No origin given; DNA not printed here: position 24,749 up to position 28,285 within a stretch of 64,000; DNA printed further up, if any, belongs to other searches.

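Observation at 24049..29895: Five-gene minus-strand cluster of entirely unknown function built around a 1078-aa coiled-coil lipoprotein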

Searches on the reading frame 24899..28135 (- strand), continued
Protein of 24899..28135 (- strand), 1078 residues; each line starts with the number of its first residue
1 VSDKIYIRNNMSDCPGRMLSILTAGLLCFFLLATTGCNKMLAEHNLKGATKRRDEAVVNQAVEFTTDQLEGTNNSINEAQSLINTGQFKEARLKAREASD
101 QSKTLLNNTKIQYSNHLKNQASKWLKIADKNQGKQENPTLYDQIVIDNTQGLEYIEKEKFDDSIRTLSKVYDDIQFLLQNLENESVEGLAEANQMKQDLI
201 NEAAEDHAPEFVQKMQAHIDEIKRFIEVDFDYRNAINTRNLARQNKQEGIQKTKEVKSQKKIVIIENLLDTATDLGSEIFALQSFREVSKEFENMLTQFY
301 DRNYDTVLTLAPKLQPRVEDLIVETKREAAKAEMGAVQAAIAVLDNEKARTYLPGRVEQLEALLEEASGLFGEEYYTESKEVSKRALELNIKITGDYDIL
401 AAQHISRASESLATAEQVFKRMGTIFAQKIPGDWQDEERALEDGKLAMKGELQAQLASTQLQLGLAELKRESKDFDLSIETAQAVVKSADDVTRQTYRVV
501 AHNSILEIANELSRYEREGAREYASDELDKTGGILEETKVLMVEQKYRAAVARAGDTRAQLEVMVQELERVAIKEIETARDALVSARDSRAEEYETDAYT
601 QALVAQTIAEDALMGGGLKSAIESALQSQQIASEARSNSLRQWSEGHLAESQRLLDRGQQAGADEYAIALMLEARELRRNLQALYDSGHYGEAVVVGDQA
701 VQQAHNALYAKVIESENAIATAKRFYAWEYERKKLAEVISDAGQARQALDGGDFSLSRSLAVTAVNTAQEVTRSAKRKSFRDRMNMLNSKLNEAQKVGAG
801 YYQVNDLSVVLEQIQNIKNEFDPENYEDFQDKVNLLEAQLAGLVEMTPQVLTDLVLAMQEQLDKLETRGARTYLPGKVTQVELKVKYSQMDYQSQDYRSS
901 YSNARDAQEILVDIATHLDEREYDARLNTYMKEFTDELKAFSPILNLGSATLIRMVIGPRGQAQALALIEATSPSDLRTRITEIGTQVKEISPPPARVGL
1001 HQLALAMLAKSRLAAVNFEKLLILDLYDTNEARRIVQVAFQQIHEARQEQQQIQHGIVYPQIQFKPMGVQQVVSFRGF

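Call 36: predict_structure(alignment_id=A1)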
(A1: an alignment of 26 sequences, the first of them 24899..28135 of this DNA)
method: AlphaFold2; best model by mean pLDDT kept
length: 1078 residues; sequences in the alignment: 26
mean_pLDDT: 86.6   pTM: 0.36
mean pLDDT of the five models: 86.6, 83.7, 81.6, 80.9, 79.6
residues with pLDDT >= 90: 559; 70-90: 452; 50-70: 18; < 50: 49
segments of 3 or more residues with pLDDT < 50: 1-12, 14-16, 18-36, 1066-1078
pLDDT, mean of each block of 10 residues (from residue 1): 30 43 23 54 82 87 85 86 82 84 88 88 87 87 89 87 88 88 91 92 88 92 90 90 89 90 90 85 88 90 88 89 89 90 87 89 92 90 91 91 94 92 83 71 84 93 93 91 94 92 90 90 93 94 93 92 92 95 94 94 95 90 96 95 95 94 91 95 95 94 95 93 90 92 94 93 94 91 85 68 67 85 85 82 74 87 91 91 92 84 90 92 93 92 89 83 81 89 95 93 95 93 84 91 94 90 51 36
secondary structure, 60 per line:
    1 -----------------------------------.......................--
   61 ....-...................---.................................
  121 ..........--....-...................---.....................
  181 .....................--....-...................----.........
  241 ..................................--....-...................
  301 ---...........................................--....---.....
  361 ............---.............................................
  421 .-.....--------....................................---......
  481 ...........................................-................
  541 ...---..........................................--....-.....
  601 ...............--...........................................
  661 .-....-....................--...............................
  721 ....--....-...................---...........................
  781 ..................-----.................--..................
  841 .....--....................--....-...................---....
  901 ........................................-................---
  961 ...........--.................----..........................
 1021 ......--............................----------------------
elements in order (helices of 4 or more, strands of 3 or more residues): H36-58 H61-64 H66-84 H88-130 H133-136 H138-156 H160-201 H204-207 H209-227 H232-274 H277-280 H282-300 H304-346 H349-352 H356-372 H376-421 H423-427 H436-471 H475-523 H525-543 H547-588 H591-594 H596-615 H618-661 H663-666 H668-687 H690-724 H727-730 H732-750 H754-798 H804-820 H823-845 H848-867 H870-873 H875-893 H897-940 H942-957 H961-971 H974-990 H995-1026 H1029-1056

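Call 39: fold_search(model_id=the predicted structure, library=pdb)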
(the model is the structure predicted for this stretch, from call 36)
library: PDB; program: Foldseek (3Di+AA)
matches with E <= 10: 57; with E <= 0.001: 0
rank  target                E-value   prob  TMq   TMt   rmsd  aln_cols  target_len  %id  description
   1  6nr7                  5.6e-03  0.57  0.10  0.10  60.4      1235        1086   10  Rerefinement of chicken vinculin (released 2020-01-29)
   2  6fuy                  2.0e-02  0.51  0.09  0.10  69.0       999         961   10  Crystal structure of human full-length vinculin-T12-A974K (residues 1-1066) (released 2018-03-14)
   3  7uni_C                8.7e-02  0.95  0.06  0.25  28.1       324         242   13  De novo designed chlorophyll dimer protein with Zn pheophorbide a methyl ester, SP2-ZnPPaM (released 2023-04-19)
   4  8glv_Mm               1.6e-01  0.28  0.13  0.07  46.4      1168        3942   10  96-nm repeat unit of doublet microtubules from Chlamydomonas reinhardtii flagella (released 2023-05-31)
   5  7uni_A                2.4e-01  0.90  0.07  0.25  19.8       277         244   14  De novo designed chlorophyll dimer protein with Zn pheophorbide a methyl ester, SP2-ZnPPaM (released 2023-04-19)
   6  7unh_A                2.6e-01  0.91  0.07  0.26  19.8       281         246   14  De novo designed chlorophyll dimer protein in apo state, SP2 (released 2023-04-19)
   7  7uni_B                3.2e-01  0.87  0.07  0.28  25.4       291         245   13  De novo designed chlorophyll dimer protein with Zn pheophorbide a methyl ester, SP2-ZnPPaM (released 2023-04-19)
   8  7uni_D                3.3e-01  0.82  0.06  0.24  19.3       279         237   12  De novo designed chlorophyll dimer protein with Zn pheophorbide a methyl ester, SP2-ZnPPaM (released 2023-04-19)
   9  4igg_A                6.5e-01  0.12  0.09  0.12  45.4       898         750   11  Full-length human alpha-catenin crystal structure (released 2012-12-26)
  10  7unh_B                9.6e-01  0.63  0.07  0.26  19.8       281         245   14  De novo designed chlorophyll dimer protein in apo state, SP2 (released 2023-04-19)
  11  4igg_B                1.2e+00  0.09  0.09  0.12  45.8       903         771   11  Full-length human alpha-catenin crystal structure (released 2012-12-26)
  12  7z8f_e                1.4e+00  0.08  0.11  0.05  75.9      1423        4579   10  Composite structure of dynein-dynactin-BICDR on microtubules (released 2022-07-27)
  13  7sqc_C1               1.5e+00  0.04  0.07  0.06  71.2      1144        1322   14  Ciliary C1 central pair apparatus isolated from Chlamydomonas reinhardtii (released 2022-04-13)
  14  9dbf                  1.8e+00  0.18  0.06  0.15  27.4       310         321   11  Zn-Bound Structure of a Single-Chain Tet4 Variant with an L42W Mutation (released 2025-08-06)
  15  9drl_B                1.9e+00  0.09  0.06  0.14  37.3       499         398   13  Cryo-EM structure of the T33-549 tetrahedral cage (released 2025-08-06)
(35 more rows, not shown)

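Call 92: search_protein_families(library=padloc, proteins=[window:24899-28135:-], max_evalue=0.1)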
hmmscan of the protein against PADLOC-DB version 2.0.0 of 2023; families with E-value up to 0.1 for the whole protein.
window:24899-28135:- (1078 aa): 0 families

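Call 93: search_protein_families(library=phrogs, proteins=[window:24899-28135:-], max_evalue=0.1)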
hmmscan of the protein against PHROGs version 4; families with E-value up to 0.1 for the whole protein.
window:24899-28135:- (1078 aa): 0 families

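Call 104: find_related_loci(query=A1, collection=viral_contigs, flank=5000)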
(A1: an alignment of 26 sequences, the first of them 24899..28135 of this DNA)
Query A1 (1078 aa) in viral_contigs; peptide patterns used: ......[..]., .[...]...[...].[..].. (x = any residue, [..] = any of these).
147 stretches matched a pattern, but none encodes a relative of the query by tblastn (E <= 1e-3).

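Call 105: find_related_loci(query=A1, collection=metagenome_contigs, flank=4000)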
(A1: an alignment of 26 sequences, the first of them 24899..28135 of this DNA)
Query A1 (1078 aa) in metagenome_contigs; peptide patterns used: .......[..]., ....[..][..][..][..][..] (x = any residue, [..] = any of these).
198 stretches matched a pattern; 5 encode a relative of the query (tblastn E <= 1e-3); 5 distinct loci.
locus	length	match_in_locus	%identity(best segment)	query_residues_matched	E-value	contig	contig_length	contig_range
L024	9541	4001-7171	49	17-1076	0e+0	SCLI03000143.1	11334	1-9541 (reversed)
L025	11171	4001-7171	48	22-1078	0e+0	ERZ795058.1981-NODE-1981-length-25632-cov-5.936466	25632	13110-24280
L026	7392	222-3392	48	22-1078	0e+0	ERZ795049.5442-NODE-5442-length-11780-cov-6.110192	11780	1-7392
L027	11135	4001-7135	49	34-1078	0e+0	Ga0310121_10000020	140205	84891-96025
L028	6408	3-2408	50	285-1077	0e+0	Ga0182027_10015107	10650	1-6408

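Call 112: search_protein_families(library=pfam, proteins=[L005:9127-9870:+, L010:11319-12077:+, L011:11346-12095:+, L012:11365-12117:+, L002:13951-14484:+], max_evalue=0.001)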
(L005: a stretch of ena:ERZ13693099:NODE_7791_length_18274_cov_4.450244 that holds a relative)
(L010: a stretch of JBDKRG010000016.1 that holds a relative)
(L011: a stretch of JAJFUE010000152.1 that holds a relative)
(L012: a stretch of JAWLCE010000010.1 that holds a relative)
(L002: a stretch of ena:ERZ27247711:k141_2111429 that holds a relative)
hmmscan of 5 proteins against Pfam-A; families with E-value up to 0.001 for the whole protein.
L005:9127-9870:+ (247 aa): 1 family
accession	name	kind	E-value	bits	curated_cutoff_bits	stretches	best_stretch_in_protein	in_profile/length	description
PF05154.21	TM2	-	1.6e-10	41.4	27.9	1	183-231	3-51/51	TM2 domain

L010:11319-12077:+ (252 aa): 1 family
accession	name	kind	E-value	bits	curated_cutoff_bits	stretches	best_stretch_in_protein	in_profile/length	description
PF05154.21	TM2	-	7.2e-18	65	27.9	1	189-236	3-51/51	TM2 domain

L011:11346-12095:+ (249 aa): 1 family
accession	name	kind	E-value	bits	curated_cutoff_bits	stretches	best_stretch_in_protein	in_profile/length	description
PF05154.21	TM2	-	2.2e-12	47.4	27.9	1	185-233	3-51/51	TM2 domain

L012:11365-12117:+ (250 aa): 1 family
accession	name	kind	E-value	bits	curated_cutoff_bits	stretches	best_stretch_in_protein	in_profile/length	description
PF05154.21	TM2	-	7.4e-12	45.7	27.9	1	187-233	3-50/51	TM2 domain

L002:13951-14484:+ (177 aa): 3 families
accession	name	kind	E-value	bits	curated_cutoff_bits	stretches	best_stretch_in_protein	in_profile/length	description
PF00805.28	Pentapeptide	-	2.5e-30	104.1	20.2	4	28-60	8-40/40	Pentapeptide repeats (8 copies)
PF13576.12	Pentapeptide_3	-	6e-15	55.6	27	0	99-141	2-47/48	Pentapeptide repeats (9 copies)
PF13599.13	Pentapeptide_4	-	2.1e-12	47.4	38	1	96-162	11-77/78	Pentapeptide repeat region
